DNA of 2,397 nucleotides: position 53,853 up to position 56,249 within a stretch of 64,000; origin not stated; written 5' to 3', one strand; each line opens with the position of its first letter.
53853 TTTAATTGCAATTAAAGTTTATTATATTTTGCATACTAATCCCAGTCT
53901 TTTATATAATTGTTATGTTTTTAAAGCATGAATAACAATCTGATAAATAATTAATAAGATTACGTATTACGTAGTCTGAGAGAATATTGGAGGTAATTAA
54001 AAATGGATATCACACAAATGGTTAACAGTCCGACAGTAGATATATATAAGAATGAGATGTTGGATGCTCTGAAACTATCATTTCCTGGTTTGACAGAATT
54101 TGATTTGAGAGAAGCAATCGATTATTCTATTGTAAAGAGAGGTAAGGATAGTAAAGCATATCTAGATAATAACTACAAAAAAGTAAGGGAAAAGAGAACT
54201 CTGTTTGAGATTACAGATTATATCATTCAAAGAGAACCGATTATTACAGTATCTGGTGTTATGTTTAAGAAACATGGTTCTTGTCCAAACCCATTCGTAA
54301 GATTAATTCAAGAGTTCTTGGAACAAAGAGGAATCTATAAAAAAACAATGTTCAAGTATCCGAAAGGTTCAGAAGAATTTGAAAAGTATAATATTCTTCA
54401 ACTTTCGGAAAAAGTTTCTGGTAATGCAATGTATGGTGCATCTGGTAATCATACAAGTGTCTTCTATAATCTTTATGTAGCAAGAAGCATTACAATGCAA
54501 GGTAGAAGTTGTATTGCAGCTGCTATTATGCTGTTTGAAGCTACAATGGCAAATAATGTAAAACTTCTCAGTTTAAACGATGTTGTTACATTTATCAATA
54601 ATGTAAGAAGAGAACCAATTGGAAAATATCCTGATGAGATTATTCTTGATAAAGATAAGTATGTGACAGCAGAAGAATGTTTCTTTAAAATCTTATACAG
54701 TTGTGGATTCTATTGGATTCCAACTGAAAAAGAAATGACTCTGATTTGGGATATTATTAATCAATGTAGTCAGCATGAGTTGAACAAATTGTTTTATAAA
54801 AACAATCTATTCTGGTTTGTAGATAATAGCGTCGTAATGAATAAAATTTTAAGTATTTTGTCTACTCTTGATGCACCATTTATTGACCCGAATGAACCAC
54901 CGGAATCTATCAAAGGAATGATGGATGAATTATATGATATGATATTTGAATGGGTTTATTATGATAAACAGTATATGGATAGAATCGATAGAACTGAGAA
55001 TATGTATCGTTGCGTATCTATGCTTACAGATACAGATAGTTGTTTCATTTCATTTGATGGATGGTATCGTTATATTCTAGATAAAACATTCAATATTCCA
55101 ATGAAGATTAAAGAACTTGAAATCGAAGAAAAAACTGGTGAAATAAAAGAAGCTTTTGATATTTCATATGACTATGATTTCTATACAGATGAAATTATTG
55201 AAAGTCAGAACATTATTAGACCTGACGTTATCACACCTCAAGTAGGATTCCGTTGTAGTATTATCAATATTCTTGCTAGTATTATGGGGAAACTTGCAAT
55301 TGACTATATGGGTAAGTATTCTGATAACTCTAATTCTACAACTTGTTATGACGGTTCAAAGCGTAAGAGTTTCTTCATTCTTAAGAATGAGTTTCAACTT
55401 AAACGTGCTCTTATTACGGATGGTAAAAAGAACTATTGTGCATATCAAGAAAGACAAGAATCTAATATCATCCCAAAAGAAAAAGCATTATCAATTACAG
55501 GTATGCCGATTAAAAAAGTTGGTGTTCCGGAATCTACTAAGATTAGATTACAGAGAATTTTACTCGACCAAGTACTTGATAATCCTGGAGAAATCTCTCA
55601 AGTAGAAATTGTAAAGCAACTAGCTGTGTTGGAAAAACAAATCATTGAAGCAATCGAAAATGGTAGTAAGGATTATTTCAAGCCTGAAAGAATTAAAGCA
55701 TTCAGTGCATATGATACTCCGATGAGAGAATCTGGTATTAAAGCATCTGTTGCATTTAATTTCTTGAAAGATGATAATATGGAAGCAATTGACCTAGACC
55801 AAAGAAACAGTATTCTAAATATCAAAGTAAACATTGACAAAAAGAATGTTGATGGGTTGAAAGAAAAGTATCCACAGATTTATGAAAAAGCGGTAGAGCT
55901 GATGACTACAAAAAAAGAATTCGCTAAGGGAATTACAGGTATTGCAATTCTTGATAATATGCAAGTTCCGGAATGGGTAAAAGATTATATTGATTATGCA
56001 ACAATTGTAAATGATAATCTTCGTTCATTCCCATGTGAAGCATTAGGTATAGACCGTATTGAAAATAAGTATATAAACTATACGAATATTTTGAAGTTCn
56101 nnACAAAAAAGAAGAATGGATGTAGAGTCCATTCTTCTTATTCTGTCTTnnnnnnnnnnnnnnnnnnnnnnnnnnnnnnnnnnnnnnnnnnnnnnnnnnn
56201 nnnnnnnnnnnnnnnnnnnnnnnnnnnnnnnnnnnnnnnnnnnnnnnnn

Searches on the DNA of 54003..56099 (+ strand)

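Call 38: search_rna_families(sources=[L032, L030], threshold=evalue, max_evalue=0.1)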
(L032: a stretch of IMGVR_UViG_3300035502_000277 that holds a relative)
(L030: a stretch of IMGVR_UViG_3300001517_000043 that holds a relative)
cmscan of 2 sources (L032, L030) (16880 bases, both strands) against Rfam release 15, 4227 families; matches with E-value up to 0.1: 3.
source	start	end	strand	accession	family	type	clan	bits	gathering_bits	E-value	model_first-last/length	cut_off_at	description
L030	6892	7126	-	RF00028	Intron_gpI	Intron;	-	42.7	50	4.1e-08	1-253/253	no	Group I catalytic intron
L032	7509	7870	+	RF00028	Intron_gpI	Intron;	-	38.7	50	6.5e-07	1-253/253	no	Group I catalytic intron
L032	7136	7357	+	RF00028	Intron_gpI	Intron;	-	31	50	0.00013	1-253/253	no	Group I catalytic intron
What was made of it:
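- On Group I intron: As positive controls, L032 and L030 gave RF00028 at E=4e-8 to 1e-4 (call 38).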

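Call 90: search_rna_families(sources=[L057, L055], threshold=evalue, max_evalue=0.1)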
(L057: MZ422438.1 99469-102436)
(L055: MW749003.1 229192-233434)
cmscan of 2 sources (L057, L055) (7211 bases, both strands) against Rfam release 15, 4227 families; matches with E-value up to 0.1: 0.
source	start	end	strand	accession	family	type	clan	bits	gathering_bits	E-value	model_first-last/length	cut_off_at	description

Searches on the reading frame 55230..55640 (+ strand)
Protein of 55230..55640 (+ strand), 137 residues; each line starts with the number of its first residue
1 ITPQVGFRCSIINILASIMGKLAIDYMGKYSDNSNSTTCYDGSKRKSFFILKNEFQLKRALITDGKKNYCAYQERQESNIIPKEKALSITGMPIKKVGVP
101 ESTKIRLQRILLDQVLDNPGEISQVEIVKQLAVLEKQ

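Call 66: find_homologous_proteins(query=window:55230-55640:+, max_evalue=0.01)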
Query window:55230-55640:+ (137 aa): 3 proteins with E <= 0.01 among 16 candidates.
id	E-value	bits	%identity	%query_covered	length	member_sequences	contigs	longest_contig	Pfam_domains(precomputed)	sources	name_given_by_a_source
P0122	2.8e-14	71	87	34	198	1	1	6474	PF20286.4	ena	-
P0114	4.2e-8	51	81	27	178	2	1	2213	-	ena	-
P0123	4.6e-3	35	85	19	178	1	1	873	PF20286.4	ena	-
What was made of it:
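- Tried and rejected: The polB-segment protein search returned only 3 hits and was of little use (call 66).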

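Call 68: find_encoding_contigs(protein=P0122, flank=6000, max_places=3)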
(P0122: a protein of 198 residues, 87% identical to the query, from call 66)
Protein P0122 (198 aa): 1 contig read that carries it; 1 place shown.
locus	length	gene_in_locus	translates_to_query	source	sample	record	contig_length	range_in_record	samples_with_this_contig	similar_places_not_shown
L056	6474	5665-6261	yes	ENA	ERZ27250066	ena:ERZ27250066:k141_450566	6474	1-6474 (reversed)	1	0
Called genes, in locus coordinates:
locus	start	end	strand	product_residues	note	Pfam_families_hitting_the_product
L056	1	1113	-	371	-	?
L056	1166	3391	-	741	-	-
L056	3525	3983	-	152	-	-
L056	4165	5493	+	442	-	PF00136:DNA_pol_B, PF20286:divDNApol (weak)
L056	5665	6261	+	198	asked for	PF20286:divDNApol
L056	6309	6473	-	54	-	?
